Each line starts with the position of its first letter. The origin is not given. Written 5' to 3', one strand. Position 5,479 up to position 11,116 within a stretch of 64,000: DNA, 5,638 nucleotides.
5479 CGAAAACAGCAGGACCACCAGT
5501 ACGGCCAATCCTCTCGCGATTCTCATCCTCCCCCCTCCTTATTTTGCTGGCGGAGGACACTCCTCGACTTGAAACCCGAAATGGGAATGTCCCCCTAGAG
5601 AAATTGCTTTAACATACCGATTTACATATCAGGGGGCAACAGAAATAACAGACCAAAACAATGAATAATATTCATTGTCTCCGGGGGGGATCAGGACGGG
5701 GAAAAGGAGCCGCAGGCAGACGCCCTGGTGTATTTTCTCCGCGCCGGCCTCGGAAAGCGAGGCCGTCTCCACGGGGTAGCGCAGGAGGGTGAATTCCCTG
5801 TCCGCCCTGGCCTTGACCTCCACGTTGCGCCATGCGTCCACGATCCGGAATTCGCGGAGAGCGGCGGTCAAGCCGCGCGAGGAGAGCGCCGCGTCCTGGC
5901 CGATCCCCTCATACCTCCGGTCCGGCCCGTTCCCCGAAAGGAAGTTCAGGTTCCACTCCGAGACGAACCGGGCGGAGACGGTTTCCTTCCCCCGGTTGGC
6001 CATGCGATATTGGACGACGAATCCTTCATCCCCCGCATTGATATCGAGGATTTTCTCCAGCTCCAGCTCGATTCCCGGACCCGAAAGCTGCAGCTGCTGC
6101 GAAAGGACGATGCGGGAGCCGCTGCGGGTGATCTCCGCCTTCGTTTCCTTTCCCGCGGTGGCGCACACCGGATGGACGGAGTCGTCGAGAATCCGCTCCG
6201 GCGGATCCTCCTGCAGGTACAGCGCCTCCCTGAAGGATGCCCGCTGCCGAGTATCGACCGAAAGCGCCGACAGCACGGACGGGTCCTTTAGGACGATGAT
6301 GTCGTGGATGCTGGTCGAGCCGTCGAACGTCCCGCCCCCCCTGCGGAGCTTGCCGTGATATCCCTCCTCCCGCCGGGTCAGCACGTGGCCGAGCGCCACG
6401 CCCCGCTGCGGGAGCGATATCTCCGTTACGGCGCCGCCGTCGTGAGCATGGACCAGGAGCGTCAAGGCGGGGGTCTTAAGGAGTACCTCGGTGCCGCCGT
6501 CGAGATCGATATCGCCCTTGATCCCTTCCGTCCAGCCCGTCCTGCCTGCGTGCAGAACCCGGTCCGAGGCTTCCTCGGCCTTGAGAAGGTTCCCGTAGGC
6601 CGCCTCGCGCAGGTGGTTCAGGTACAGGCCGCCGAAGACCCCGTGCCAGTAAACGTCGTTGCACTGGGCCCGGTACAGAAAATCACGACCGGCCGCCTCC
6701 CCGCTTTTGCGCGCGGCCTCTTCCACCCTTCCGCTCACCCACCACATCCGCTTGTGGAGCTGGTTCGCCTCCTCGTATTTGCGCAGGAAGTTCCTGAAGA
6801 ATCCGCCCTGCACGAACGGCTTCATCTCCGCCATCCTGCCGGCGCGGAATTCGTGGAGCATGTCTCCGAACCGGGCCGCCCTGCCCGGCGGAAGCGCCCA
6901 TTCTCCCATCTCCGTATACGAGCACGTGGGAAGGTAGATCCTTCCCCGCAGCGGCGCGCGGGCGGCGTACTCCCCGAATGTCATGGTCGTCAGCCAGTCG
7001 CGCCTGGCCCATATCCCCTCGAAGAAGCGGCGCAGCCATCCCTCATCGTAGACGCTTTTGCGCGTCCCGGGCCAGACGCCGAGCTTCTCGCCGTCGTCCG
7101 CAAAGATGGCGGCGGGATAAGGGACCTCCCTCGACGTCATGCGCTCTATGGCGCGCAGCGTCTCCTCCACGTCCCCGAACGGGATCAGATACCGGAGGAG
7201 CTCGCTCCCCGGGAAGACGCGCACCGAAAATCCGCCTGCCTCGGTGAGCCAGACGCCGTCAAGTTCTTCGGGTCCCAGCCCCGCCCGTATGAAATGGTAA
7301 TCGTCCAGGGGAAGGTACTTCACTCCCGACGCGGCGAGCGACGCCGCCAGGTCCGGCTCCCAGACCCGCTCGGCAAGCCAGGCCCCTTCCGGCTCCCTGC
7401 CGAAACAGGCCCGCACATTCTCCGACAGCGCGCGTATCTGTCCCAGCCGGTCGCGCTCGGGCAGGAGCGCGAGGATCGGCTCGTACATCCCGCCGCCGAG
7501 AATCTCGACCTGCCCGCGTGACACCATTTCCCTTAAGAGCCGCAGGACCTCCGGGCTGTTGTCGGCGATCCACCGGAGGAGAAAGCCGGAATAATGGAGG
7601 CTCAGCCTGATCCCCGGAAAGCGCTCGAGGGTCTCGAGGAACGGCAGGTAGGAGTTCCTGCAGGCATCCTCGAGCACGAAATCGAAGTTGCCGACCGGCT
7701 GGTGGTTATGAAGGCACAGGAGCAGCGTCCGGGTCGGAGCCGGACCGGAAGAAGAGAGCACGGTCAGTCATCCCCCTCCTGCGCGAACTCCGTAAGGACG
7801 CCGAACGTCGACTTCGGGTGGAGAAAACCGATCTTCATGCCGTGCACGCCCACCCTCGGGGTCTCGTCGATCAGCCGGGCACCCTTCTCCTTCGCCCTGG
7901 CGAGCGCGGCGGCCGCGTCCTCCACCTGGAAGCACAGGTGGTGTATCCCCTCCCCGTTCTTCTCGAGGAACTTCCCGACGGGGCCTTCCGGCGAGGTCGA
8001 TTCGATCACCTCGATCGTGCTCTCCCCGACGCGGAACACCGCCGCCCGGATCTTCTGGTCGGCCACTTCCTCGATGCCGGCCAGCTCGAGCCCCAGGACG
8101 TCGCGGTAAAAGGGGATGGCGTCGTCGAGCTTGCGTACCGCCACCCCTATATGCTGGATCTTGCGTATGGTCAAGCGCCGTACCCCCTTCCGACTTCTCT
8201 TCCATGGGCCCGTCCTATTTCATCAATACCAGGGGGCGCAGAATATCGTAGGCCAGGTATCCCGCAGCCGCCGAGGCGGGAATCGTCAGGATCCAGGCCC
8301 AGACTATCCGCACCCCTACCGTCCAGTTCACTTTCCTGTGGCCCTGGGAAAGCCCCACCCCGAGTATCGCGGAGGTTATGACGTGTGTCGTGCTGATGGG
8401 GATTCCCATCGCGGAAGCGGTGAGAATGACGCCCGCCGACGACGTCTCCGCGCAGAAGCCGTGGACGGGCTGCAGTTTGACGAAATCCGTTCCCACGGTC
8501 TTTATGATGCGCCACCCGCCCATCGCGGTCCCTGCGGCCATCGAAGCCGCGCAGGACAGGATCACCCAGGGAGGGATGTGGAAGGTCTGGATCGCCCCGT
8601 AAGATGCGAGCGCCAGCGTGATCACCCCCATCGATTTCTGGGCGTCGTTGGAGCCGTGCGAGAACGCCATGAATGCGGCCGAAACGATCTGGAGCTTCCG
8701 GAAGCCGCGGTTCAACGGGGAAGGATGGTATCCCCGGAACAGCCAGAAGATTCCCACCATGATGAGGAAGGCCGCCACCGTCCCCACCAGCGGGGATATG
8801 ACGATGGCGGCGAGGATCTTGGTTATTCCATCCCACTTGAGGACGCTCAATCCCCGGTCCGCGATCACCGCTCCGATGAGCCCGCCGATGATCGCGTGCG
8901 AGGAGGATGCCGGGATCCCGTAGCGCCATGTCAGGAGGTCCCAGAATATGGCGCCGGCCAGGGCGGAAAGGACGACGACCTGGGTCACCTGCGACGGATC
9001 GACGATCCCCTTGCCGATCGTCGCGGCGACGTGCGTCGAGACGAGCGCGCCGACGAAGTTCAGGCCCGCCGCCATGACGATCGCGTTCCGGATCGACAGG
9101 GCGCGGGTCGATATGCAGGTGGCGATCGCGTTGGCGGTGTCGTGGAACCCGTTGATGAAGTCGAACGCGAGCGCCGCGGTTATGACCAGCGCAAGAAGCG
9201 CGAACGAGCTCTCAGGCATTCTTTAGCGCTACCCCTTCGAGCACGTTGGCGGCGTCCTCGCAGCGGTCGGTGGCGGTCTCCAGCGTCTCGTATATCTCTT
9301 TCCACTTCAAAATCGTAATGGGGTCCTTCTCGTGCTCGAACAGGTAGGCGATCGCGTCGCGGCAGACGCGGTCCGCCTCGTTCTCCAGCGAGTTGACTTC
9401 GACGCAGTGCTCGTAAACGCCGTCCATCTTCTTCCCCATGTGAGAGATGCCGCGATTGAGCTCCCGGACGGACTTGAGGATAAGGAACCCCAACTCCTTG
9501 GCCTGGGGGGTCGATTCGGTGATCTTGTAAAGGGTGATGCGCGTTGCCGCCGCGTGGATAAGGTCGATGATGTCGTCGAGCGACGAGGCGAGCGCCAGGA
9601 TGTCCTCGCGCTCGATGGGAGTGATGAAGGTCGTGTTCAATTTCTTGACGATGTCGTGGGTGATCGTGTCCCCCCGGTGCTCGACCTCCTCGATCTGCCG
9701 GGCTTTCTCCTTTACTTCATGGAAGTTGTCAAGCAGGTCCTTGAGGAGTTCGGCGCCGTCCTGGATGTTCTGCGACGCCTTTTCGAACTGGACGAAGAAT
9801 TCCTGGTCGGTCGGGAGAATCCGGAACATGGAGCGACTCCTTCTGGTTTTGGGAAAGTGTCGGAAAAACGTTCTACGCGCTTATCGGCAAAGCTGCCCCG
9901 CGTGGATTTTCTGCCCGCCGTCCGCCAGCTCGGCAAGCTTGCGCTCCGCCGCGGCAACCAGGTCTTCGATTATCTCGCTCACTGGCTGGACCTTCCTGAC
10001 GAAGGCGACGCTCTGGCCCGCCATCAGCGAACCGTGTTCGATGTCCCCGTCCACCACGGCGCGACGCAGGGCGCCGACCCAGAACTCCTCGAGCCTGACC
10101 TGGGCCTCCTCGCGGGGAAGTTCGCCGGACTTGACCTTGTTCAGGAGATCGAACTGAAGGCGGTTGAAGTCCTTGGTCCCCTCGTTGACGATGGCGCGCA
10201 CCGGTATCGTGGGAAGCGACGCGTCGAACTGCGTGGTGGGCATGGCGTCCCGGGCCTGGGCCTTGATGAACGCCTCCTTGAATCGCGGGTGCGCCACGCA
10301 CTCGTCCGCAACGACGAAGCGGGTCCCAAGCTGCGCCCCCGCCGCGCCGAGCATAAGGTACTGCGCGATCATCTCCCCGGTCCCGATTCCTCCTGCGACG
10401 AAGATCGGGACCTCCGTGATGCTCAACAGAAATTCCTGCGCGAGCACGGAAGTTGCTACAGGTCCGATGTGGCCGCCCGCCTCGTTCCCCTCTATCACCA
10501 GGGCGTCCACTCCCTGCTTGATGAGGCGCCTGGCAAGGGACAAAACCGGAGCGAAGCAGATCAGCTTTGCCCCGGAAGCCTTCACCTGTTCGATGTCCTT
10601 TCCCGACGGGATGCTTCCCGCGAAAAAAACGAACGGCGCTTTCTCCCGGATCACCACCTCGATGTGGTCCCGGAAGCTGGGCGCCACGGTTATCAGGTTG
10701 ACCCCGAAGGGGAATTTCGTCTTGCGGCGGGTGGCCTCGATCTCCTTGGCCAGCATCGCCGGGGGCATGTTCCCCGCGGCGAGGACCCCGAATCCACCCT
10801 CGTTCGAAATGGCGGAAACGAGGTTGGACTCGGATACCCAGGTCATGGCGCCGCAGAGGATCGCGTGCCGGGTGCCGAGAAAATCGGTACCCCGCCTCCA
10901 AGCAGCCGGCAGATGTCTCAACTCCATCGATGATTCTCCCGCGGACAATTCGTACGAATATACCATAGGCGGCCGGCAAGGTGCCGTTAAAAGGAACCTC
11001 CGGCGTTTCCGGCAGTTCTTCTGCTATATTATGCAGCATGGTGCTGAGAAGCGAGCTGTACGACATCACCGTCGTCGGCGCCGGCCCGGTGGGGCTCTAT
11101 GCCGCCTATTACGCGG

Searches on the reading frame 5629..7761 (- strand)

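Call 57: search_protein_families(library=pfam, proteins=[window:5629-7761:-], max_evalue=0.00001)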
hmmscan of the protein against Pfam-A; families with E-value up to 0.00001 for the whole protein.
window:5629-7761:- (710 aa): 3 families
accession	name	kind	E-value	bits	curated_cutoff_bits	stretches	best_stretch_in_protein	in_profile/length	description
PF09095.17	AmyA-gluTrfs_C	-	5.4e-42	144.8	22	1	417-689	1-272/284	Alpha-amylase/4-alpha-glucanotransferase, C-terminal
PF03065.20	Glyco_hydro_57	-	9.4e-40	137.2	21.2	1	17-278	4-291/291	Glycosyl hydrolase family 57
PF09094.16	AmyA-A_glucT_m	-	6.9e-31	107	27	1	320-397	1-78/80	Alpha-amylase/4-alpha-glucanotransferase, middle domain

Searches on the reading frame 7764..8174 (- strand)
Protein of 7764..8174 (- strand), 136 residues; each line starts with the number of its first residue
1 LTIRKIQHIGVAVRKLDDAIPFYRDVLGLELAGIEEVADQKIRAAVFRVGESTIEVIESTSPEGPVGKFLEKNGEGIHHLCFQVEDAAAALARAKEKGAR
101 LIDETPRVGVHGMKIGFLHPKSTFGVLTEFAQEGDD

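Call 57: search_protein_families(library=pfam, proteins=[window:7764-8174:-], max_evalue=0.00001)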
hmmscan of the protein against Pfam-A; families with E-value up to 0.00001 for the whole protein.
window:7764-8174:- (136 aa): 4 families
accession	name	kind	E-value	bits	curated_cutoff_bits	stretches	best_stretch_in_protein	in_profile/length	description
PF13669.12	Glyoxalase_4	-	1.2e-23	83.9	27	1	7-117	1-109/109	Glyoxalase/Bleomycin resistance protein/Dioxygenase superfamily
PF00903.31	Glyoxalase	-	5.5e-21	75.6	20.6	1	5-130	1-121/121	Glyoxalase/Bleomycin resistance protein/Dioxygenase superfamily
PF13468.12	Glyoxalase_3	-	1.7e-09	38.4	25.1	1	7-107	2-105/176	Glyoxalase-like domain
PF18029.7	Glyoxalase_6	-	4.4e-06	27.7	23.6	1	11-106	4-88/106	Glyoxalase-like domain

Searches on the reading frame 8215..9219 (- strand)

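Call 57: search_protein_families(library=pfam, proteins=[window:8215-9219:-], max_evalue=0.00001)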
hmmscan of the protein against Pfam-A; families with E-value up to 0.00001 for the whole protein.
window:8215-9219:- (334 aa): 1 family
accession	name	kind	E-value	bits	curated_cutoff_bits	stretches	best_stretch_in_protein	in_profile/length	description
PF01384.25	PHO4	-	8.4e-99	331.3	33.7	1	23-319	1-349/350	Phosphate transporter family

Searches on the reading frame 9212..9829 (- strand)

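Call 57: search_protein_families(library=pfam, proteins=[window:9212-9829:-], max_evalue=0.00001)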
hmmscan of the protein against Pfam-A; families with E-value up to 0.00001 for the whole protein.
window:9212-9829:- (205 aa): 1 family
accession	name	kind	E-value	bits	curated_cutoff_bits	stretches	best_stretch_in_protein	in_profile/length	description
PF01865.21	PhoU_div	-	1.1e-32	113.5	24.4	1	9-201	11-212/214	Protein of unknown function DUF47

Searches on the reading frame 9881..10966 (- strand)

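Call 57: search_protein_families(library=pfam, proteins=[window:9881-10966:-], max_evalue=0.00001)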
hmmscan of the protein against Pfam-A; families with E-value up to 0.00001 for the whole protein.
window:9881-10966:- (361 aa): 2 families
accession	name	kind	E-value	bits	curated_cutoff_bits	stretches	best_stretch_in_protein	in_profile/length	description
PF03060.21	NMO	-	3.1e-53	181.8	28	2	97-338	101-330/331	Nitronate monooxygenase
PF00478.31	IMPDH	-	8e-08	32.1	25.6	1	36-214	37-173/345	IMP dehydrogenase / GMP reductase domain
